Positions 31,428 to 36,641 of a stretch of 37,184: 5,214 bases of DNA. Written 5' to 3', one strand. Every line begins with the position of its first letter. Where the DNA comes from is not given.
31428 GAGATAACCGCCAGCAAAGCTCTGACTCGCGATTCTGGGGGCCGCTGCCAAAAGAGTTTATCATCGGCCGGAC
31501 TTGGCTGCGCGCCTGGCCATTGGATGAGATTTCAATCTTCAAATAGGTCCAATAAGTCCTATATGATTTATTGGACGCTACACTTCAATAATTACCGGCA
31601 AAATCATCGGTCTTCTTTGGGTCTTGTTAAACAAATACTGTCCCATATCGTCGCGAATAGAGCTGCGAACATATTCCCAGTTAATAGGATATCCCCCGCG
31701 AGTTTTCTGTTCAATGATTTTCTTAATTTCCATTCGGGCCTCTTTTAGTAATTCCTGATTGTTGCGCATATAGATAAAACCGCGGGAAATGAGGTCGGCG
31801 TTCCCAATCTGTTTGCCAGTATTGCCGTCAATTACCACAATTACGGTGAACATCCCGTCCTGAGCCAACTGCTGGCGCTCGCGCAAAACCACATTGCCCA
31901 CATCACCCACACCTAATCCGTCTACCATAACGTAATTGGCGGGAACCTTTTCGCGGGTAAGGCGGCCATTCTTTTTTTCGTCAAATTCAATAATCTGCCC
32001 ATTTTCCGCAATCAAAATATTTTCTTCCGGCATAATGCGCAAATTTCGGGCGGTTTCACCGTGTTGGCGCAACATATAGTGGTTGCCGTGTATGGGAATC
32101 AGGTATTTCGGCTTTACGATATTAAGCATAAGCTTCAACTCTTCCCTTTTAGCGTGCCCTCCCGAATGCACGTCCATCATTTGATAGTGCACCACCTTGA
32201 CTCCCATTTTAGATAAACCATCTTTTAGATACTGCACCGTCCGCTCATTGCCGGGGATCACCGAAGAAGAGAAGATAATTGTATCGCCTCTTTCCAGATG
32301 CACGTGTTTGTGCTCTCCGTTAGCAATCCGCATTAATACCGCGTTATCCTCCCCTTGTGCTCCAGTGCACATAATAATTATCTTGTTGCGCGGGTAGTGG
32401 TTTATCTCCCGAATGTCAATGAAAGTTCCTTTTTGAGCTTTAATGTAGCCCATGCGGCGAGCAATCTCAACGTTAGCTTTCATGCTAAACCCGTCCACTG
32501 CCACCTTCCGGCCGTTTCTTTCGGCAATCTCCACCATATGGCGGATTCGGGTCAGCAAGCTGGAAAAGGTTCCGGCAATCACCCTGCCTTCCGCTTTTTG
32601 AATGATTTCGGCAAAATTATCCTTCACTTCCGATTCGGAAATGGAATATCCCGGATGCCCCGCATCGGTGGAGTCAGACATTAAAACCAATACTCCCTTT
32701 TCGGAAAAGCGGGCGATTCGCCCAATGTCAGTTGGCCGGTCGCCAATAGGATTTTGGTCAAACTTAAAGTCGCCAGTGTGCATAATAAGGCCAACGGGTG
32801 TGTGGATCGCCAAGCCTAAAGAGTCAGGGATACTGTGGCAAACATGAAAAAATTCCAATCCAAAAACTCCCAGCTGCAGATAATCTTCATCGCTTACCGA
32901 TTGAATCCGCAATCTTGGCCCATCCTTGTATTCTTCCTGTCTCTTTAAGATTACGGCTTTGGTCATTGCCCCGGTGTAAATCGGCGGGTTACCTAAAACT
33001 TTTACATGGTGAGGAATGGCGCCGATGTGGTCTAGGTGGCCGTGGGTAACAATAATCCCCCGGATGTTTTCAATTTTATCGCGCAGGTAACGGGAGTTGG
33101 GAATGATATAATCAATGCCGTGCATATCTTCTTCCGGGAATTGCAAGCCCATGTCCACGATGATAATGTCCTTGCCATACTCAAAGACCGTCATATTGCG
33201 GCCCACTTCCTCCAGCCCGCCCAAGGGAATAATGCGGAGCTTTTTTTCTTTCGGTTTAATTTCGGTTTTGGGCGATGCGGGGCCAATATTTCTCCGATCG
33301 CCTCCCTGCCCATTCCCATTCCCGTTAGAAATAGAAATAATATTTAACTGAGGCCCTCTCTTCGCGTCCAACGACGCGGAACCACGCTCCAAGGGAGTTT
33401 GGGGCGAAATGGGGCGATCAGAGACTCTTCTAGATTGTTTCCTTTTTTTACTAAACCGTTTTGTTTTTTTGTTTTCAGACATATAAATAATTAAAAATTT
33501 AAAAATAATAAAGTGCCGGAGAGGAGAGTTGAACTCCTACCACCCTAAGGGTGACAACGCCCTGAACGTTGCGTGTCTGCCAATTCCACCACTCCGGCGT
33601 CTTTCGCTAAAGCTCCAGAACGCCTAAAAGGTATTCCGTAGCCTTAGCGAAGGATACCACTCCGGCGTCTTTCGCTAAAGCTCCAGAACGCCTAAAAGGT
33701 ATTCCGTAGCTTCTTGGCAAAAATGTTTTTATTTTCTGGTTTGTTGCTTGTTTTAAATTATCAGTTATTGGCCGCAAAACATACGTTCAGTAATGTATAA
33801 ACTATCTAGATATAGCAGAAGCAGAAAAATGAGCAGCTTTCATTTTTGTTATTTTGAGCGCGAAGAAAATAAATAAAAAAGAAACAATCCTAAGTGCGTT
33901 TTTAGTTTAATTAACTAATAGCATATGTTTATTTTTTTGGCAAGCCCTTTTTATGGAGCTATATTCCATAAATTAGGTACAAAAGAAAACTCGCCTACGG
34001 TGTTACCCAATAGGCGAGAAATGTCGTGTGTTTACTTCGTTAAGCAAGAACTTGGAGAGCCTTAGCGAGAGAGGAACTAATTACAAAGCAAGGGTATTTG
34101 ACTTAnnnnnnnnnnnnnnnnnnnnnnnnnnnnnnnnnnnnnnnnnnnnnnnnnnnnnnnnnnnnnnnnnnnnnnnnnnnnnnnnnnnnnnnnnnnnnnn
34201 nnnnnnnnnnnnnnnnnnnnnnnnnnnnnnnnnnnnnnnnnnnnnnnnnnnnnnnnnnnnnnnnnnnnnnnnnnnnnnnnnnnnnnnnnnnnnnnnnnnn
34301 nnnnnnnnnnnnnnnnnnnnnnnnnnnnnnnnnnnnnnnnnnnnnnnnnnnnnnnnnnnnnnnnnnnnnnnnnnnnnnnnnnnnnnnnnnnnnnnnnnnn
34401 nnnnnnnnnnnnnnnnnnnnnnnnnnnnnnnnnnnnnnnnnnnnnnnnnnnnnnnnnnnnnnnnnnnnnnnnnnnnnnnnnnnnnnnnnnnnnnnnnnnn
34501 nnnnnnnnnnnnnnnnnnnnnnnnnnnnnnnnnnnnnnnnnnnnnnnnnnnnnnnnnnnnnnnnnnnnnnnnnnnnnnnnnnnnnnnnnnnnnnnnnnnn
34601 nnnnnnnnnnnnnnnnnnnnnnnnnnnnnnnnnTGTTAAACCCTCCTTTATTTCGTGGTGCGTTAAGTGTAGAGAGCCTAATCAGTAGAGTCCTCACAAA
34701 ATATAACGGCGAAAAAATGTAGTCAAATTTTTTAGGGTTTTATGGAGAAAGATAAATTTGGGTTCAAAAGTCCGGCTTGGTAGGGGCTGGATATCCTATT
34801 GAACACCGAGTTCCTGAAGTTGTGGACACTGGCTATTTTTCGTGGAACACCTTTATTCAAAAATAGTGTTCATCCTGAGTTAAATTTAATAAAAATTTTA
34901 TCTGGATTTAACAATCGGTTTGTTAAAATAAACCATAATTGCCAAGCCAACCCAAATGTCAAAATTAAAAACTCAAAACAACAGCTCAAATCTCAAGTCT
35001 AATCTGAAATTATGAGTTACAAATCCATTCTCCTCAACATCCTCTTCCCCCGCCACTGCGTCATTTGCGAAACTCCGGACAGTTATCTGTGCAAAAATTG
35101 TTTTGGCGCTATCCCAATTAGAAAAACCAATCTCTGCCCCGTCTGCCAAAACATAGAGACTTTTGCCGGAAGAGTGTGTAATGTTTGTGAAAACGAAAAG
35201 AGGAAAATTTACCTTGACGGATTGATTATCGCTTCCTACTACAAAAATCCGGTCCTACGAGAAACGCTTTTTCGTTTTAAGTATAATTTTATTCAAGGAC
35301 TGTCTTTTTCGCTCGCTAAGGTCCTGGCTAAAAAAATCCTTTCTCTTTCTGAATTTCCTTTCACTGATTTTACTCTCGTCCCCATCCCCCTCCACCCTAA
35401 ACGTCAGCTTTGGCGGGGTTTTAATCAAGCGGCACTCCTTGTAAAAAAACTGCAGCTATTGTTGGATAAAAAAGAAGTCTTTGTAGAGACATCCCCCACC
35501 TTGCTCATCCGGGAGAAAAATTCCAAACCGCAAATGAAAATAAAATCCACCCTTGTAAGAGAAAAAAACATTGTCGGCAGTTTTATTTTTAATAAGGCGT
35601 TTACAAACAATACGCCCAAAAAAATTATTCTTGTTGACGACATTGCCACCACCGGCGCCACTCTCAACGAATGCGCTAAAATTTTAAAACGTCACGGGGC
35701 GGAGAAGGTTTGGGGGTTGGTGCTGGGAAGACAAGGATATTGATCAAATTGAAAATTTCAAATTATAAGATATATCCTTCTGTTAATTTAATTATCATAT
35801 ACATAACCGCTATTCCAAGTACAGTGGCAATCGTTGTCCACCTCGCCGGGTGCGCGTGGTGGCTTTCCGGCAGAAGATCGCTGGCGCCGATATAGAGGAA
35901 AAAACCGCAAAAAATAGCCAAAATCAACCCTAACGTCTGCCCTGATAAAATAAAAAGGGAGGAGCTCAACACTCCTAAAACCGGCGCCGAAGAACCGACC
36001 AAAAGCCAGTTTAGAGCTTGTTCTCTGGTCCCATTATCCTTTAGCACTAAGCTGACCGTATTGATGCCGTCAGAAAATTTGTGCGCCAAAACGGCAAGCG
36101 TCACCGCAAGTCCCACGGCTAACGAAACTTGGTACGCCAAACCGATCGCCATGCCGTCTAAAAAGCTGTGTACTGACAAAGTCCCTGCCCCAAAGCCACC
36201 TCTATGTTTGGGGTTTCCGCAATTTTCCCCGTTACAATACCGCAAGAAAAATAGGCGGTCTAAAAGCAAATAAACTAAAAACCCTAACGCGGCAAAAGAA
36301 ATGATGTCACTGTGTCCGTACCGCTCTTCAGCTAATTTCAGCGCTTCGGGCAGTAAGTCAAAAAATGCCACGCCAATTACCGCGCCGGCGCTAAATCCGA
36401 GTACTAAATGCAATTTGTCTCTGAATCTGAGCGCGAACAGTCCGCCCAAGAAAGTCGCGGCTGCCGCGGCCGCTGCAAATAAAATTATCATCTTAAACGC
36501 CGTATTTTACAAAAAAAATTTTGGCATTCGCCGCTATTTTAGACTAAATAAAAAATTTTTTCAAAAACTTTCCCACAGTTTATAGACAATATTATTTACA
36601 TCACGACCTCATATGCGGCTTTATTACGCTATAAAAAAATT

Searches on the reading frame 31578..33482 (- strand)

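Call 7: search_protein_families(library=pfam, proteins=[window:31578-33482:-], max_evalue=0.001)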
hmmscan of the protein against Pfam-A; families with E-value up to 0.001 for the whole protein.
window:31578-33482:- (634 aa): 5 families
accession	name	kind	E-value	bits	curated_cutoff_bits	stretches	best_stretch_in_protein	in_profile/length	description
PF22505.1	RNase_J_b_CASP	-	1.6e-44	151.2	27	1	298-418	1-121/126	Ribonuclease J, beta-CASP domain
PF17770.6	RNase_J_C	-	3.8e-29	102.1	23.8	1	532-634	1-102/102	Ribonuclease J C-terminal domain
PF00753.33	Lactamase_B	-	6.2e-10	39.8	22.7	1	93-241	4-152/196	Metallo-beta-lactamase superfamily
PF12706.13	Lactamase_B_2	-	3.1e-08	33.9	27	1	131-243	23-147/200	Beta-lactamase superfamily domain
PF07521.17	RMMBL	-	5.1e-07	30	21.6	1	437-478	10-52/63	Zn-dependent metallo-hydrolase RNA specificity domain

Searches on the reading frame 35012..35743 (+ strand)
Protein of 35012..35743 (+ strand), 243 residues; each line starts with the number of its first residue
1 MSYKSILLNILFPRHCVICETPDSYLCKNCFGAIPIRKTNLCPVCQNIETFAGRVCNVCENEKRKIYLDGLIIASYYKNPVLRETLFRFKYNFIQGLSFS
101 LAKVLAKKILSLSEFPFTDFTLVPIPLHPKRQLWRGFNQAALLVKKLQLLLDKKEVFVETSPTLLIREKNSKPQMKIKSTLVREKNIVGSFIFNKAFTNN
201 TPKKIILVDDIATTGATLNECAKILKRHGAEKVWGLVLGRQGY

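Call 7: search_protein_families(library=pfam, proteins=[window:35012-35743:+], max_evalue=0.001)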
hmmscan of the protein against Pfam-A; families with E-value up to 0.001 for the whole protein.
window:35012-35743:+ (243 aa): 2 families
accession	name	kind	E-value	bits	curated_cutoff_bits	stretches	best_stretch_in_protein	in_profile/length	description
PF00156.33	Pribosyltran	-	1.7e-07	31.2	26.3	1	185-233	79-118/158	Phosphoribosyl transferase domain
PF18912.6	DZR_2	-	3.6e-07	30.3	27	1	7-59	1-55/56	Double zinc ribbon domain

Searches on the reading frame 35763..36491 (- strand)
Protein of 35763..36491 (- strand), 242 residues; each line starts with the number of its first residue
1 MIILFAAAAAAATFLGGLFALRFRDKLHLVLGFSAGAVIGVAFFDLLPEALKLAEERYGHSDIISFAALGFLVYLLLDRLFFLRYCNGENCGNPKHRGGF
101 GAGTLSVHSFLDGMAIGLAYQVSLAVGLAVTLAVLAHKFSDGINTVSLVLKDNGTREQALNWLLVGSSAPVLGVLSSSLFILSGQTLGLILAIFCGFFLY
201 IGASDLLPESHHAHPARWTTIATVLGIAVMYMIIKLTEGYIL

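Call 7: search_protein_families(library=pfam, proteins=[window:35763-36491:-], max_evalue=0.001)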
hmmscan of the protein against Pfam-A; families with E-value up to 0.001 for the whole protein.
window:35763-36491:- (242 aa): 1 family
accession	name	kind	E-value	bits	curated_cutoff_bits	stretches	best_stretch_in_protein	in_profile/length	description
PF02535.28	Zip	-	2.2e-21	76.9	35.1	2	105-233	185-322/323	ZIP Zinc transporter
